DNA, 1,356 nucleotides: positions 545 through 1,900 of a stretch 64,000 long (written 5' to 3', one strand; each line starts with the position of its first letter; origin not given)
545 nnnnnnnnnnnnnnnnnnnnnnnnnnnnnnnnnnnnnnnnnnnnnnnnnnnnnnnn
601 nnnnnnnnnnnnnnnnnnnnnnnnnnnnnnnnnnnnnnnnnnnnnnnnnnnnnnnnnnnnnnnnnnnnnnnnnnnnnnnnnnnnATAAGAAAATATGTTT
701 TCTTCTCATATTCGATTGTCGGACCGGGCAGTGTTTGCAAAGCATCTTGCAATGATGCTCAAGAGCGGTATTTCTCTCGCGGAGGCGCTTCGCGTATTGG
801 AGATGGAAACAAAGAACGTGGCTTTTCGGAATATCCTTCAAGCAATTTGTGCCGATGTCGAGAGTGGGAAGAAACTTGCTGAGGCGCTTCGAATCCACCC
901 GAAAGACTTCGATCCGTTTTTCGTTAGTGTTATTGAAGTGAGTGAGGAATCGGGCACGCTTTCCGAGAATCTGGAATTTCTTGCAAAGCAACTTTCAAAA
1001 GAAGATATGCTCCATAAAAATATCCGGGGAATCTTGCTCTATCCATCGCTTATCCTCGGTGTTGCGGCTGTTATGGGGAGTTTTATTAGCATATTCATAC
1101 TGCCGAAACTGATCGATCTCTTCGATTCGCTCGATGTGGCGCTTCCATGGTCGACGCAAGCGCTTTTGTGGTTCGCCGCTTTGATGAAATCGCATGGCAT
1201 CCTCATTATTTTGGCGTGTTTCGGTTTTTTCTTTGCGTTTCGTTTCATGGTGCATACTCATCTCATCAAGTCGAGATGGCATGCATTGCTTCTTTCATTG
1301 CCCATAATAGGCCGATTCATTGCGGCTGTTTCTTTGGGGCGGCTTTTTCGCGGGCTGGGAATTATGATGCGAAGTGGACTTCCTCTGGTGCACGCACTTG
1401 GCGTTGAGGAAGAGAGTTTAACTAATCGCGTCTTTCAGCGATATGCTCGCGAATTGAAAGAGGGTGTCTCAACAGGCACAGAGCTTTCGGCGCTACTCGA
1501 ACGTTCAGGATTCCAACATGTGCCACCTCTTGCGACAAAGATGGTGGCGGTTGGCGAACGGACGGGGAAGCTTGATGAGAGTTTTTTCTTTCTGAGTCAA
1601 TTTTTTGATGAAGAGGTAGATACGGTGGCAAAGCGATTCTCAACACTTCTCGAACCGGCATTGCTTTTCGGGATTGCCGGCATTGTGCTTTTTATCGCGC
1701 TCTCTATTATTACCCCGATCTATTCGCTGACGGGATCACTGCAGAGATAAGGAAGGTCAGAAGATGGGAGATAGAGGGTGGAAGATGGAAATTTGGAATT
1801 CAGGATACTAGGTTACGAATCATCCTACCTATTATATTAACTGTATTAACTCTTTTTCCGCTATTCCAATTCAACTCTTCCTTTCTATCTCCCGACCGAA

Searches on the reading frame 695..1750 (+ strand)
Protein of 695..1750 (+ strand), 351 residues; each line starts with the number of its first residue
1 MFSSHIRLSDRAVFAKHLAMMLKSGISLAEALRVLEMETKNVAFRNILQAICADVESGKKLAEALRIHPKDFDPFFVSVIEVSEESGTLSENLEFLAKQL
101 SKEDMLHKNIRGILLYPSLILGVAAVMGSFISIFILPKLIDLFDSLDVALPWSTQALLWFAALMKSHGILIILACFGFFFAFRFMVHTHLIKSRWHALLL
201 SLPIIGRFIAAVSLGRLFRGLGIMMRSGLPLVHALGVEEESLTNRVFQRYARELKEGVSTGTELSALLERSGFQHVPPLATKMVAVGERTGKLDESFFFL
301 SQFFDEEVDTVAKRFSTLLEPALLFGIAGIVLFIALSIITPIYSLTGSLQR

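Call 65: search_protein_families(library=pfam, proteins=[window:695-1750:+], max_evalue=0.0001)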
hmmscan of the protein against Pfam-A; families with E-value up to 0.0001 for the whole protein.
window:695-1750:+ (351 aa): 1 family
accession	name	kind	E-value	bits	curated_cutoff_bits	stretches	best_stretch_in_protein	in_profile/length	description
PF00482.28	T2SSF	-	9.7e-51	171.4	25.2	2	14-137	1-125/125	Type II secretion system (T2SS), protein F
